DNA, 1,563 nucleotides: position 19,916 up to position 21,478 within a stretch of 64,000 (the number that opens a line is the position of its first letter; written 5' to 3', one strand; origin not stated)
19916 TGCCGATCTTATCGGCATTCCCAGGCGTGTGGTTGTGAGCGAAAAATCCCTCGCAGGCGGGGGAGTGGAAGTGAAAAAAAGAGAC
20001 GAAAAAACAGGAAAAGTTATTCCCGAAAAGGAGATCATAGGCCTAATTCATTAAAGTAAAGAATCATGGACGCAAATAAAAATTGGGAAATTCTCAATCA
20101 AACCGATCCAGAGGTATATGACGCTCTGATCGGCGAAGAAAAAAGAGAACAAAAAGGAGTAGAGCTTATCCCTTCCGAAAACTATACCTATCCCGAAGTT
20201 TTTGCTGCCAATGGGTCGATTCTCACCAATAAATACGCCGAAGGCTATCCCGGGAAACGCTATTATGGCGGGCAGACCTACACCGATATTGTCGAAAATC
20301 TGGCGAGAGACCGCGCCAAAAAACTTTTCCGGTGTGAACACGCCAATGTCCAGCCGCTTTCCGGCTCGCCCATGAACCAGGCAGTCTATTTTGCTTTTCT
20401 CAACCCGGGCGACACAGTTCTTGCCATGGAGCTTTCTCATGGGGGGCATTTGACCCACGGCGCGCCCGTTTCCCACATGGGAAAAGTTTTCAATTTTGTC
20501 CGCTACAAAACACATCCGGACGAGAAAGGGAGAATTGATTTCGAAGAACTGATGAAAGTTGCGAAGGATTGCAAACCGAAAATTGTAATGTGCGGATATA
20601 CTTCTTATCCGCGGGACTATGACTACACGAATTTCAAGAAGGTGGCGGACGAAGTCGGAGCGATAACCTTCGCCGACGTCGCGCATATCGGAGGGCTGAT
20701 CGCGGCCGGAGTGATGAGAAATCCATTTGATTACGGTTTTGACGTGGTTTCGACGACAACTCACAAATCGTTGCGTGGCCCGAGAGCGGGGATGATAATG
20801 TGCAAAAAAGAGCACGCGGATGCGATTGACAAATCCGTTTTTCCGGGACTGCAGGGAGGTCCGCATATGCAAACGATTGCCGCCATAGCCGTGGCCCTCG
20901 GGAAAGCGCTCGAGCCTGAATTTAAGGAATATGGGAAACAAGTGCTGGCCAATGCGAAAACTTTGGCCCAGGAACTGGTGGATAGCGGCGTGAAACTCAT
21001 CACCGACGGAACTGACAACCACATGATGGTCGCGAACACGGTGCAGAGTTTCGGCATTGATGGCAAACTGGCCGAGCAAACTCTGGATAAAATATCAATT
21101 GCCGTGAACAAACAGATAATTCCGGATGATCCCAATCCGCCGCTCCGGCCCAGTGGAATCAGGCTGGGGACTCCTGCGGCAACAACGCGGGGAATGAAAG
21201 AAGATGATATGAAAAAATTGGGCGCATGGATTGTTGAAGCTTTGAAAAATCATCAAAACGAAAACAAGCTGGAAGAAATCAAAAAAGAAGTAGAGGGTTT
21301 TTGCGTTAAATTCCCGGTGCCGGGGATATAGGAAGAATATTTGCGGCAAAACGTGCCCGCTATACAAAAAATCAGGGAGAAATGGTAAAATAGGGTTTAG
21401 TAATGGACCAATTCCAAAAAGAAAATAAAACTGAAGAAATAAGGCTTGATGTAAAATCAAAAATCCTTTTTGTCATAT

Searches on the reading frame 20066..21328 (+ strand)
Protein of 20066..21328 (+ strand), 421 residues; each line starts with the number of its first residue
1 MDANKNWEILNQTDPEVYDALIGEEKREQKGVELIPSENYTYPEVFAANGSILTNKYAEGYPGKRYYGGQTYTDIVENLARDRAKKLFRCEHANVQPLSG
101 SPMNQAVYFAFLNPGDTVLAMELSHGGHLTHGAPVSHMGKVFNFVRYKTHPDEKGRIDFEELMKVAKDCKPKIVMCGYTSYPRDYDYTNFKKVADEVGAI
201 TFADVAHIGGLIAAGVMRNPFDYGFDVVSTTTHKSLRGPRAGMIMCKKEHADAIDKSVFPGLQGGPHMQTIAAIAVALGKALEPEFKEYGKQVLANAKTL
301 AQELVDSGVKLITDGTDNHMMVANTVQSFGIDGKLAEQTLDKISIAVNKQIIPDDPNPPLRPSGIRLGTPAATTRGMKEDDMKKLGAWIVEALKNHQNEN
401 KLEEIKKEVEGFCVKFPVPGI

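Call 3: search_protein_families(library=pfam, proteins=[window:20066-21328:+], max_evalue=1)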
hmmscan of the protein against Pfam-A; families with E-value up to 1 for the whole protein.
window:20066-21328:+ (421 aa): 6 families
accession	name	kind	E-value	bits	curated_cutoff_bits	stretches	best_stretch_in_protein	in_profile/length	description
PF00464.25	SHMT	-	2.4e-149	497.7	27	1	10-389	1-399/399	Serine hydroxymethyltransferase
PF00155.27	Aminotran_1_2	-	1.5e-11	44.5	19.7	1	78-314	45-300/361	Aminotransferase class I and II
PF03841.19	SelA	-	0.0021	17.6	22.8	1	195-258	175-237/367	L-seryl-tRNA selenium transferase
PF01212.27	Beta_elim_lyase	-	0.02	14.6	27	1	81-176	38-134/288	Beta-eliminating lyase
PF01053.26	Cys_Met_Meta_PP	-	0.022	13.7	27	1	99-249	75-216/381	Cys/Met metabolism PLP-dependent enzyme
PF22930.1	PDXDC1-like_cen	-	0.024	15.2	25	1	381-416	47-82/117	PDXDC1-like central domain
